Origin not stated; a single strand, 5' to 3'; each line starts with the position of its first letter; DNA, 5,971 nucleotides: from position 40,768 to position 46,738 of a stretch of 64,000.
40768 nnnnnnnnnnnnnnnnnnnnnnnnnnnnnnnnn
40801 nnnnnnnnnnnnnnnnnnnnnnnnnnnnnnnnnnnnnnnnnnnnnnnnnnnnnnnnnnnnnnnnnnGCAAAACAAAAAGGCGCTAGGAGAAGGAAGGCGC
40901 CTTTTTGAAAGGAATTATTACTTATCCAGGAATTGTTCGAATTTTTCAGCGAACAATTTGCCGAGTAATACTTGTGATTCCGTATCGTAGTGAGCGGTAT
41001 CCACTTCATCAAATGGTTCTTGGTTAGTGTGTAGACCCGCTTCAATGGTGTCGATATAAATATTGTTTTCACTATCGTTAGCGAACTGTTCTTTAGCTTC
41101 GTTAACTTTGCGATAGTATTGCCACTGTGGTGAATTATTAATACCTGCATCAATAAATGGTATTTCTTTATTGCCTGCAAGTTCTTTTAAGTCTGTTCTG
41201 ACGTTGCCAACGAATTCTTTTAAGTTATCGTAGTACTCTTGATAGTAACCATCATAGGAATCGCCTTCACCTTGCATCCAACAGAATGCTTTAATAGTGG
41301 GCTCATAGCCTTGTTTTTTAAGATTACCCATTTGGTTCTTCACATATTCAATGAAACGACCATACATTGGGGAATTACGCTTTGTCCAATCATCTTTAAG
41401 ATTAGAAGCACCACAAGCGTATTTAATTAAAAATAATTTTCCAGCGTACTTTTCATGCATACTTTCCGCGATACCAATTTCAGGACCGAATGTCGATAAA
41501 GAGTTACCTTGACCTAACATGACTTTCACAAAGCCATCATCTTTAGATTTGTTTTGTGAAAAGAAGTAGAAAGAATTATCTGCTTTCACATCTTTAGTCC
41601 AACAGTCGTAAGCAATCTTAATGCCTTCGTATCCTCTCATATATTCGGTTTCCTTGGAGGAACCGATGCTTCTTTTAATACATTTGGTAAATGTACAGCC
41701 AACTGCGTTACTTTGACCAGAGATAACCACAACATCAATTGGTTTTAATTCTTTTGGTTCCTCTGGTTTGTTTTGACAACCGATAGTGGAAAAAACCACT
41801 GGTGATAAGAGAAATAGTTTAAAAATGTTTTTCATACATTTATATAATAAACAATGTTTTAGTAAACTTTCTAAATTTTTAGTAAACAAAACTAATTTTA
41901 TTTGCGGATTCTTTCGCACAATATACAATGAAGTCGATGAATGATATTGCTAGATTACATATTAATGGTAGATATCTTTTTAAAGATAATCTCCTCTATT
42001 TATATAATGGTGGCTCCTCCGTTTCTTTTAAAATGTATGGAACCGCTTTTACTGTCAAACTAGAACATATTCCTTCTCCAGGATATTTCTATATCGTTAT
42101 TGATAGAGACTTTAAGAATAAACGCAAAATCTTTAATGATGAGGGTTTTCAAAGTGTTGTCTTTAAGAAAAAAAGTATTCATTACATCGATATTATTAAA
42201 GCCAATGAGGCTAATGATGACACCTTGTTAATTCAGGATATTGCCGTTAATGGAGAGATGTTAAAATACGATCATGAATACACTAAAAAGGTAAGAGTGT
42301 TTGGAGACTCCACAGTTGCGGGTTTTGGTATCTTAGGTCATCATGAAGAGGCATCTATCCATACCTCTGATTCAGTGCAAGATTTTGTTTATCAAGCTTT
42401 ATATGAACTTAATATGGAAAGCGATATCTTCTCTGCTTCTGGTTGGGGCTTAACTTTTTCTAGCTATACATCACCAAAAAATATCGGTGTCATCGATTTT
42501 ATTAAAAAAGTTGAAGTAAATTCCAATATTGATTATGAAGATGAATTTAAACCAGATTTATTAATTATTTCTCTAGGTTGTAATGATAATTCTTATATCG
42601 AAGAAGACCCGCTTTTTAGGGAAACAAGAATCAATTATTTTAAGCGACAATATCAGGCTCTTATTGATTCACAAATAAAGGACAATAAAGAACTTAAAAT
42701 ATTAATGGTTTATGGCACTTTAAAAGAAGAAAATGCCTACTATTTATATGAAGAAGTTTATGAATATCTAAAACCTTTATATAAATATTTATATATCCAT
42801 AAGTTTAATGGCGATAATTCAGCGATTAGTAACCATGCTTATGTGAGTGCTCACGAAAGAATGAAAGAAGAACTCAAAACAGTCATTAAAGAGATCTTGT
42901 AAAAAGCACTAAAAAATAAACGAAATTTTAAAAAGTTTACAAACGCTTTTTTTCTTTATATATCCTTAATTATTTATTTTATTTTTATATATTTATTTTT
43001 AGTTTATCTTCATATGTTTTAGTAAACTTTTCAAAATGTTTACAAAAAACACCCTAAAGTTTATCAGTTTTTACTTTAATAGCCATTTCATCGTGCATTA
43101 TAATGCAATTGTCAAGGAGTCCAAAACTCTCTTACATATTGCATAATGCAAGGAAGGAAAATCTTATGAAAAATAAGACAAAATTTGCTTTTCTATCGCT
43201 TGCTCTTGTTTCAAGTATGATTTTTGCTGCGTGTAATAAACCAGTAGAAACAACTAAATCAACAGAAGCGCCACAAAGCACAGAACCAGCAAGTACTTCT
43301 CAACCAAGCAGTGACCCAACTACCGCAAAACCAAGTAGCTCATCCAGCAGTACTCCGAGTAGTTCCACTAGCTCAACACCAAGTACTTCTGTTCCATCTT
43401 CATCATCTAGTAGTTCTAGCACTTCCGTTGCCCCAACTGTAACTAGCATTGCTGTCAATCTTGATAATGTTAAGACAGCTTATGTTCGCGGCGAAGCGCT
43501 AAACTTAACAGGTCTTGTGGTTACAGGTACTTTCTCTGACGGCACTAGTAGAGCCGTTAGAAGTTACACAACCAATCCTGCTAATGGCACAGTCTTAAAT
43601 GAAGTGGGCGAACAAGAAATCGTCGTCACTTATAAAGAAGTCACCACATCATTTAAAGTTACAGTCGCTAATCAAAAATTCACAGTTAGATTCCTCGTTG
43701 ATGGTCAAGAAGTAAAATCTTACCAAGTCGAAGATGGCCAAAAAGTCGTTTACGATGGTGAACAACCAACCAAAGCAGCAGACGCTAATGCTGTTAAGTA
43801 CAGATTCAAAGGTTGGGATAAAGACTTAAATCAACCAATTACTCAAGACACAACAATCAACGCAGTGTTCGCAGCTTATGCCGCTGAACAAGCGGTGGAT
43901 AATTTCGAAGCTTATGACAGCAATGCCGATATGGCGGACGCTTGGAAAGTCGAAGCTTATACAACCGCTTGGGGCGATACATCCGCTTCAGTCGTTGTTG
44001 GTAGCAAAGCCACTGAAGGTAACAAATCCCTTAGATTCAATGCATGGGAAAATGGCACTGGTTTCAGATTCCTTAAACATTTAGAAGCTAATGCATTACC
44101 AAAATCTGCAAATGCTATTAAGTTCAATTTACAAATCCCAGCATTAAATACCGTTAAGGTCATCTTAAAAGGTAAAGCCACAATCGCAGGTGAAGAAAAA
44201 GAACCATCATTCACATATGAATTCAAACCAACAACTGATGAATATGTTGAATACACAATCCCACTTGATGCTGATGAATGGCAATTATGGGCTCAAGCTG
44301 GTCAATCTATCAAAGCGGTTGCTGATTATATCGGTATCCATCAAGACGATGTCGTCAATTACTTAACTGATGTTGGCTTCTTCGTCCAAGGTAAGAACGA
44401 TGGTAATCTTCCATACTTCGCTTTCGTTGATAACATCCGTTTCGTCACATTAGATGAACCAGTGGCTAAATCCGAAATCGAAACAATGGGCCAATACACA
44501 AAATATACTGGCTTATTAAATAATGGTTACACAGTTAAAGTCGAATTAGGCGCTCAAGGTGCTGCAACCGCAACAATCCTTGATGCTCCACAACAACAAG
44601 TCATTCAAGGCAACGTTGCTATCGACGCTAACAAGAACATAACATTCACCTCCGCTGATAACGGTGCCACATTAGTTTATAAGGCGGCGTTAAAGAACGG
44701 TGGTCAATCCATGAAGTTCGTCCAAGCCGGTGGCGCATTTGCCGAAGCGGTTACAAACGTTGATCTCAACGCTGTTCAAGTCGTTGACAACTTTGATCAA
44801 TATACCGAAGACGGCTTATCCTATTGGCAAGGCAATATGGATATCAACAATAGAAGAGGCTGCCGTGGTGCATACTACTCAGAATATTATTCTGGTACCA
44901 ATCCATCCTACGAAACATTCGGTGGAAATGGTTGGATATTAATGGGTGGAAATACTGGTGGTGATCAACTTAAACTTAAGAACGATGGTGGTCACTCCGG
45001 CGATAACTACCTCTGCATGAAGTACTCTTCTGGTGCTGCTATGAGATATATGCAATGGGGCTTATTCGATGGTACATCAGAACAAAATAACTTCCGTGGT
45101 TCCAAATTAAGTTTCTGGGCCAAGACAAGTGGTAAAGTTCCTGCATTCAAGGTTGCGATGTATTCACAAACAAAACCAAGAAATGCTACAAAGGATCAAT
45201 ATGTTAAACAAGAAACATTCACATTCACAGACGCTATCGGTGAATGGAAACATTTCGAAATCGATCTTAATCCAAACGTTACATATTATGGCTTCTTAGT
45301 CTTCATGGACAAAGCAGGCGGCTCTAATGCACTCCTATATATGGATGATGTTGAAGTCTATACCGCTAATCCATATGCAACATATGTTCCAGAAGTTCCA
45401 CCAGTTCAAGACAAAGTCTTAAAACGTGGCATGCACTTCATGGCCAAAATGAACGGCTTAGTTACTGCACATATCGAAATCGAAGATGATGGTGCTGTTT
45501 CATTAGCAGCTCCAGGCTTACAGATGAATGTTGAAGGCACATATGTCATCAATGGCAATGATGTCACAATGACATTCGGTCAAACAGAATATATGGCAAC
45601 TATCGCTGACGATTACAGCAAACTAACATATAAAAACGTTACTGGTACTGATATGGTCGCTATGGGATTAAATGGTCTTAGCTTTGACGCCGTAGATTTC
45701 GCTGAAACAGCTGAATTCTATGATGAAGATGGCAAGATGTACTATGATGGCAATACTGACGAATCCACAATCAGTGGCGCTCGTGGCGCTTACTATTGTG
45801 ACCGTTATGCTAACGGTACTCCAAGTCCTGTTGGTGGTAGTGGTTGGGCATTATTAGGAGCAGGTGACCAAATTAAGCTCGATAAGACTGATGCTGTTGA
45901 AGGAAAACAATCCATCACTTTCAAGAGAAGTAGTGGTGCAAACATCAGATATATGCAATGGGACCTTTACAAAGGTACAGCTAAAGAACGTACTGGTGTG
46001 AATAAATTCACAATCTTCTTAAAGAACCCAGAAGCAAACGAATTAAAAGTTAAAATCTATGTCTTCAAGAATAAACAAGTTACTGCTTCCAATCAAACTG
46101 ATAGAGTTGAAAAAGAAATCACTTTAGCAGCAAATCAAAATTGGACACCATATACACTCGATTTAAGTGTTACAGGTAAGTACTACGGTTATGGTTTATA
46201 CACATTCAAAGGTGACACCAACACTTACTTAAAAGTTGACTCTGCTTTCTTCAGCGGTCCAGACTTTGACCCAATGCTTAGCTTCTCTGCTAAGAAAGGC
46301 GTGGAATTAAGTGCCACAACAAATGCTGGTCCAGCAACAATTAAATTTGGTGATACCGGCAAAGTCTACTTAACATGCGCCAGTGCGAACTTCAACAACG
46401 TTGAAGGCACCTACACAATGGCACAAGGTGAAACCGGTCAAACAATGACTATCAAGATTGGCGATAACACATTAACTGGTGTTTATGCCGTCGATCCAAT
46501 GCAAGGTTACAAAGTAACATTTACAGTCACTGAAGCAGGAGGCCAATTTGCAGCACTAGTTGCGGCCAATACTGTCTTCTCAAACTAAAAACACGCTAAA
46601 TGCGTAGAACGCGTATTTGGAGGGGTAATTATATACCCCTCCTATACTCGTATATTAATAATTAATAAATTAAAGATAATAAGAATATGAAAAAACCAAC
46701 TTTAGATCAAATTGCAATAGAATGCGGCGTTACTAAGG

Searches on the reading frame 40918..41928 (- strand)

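Call 57: search_protein_families(library=pfam, proteins=[window:40918-41928:-], max_evalue=0.0001)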
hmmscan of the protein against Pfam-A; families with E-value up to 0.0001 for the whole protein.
window:40918-41928:- (336 aa): 1 family
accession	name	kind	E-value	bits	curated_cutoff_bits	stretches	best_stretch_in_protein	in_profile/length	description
PF03629.24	SASA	-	5.6e-26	92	24.8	1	65-330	3-224/226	Carbohydrate esterase, sialic acid-specific acetylesterase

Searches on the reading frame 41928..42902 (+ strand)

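Call 57: search_protein_families(library=pfam, proteins=[window:41928-42902:+], max_evalue=0.0001)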
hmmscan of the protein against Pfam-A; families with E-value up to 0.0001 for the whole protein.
window:41928-42902:+ (324 aa): 3 families
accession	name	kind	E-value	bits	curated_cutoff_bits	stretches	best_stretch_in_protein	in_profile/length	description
PF13472.12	Lipase_GDSL_2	-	2e-06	28.9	32.9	1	124-270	1-117/178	GDSL-like Lipase/Acylhydrolase family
PF00657.28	Lipase_GDSL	-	2e-05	25.3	23.6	1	124-255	3-116/208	GDSL-like Lipase/Acylhydrolase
PF17996.7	CE2_N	-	4.3e-05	24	27.9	1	13-108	2-99/108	Carbohydrate esterase 2 N-terminal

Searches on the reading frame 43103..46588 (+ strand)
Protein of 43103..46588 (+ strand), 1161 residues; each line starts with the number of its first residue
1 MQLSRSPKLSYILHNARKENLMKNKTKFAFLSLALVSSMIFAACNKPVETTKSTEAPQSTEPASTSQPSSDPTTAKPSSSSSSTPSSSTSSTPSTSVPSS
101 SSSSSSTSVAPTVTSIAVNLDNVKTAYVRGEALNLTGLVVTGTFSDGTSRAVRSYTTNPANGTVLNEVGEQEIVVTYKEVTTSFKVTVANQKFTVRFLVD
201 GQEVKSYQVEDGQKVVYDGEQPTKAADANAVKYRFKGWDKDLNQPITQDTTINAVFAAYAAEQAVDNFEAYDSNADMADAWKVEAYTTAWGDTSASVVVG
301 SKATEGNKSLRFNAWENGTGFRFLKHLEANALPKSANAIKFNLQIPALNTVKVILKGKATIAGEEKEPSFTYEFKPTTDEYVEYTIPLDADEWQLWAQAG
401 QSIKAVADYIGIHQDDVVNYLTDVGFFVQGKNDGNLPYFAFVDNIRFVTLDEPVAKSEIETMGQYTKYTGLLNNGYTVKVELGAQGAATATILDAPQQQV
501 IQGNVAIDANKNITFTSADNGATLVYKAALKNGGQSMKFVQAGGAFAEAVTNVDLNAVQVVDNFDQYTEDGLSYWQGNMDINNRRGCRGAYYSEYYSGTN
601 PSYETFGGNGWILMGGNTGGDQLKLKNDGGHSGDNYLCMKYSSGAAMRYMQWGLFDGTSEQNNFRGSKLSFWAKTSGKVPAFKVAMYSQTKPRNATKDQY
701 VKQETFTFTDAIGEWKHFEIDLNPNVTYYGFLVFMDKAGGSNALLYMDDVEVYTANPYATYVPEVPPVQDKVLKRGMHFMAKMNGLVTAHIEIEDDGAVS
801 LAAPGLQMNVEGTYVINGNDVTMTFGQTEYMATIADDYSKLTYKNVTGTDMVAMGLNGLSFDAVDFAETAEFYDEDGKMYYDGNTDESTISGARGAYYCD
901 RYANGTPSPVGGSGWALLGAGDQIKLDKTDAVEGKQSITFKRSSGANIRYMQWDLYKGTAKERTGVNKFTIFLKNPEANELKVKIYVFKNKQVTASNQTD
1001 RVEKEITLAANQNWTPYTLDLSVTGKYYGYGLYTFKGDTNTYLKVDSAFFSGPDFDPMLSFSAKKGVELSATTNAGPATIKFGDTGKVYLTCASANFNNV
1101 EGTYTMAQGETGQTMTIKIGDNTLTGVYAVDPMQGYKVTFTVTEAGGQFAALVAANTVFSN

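Call 57: search_protein_families(library=pfam, proteins=[window:43103-46588:+], max_evalue=0.0001)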
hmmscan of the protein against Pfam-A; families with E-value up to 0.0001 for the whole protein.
window:43103-46588:+ (1161 aa): 1 family
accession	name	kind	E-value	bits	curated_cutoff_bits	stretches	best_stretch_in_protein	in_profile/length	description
PF07523.18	Big_3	-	5.2e-08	33.5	21.2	1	124-188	5-68/68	Bacterial Ig-like domain (group 3)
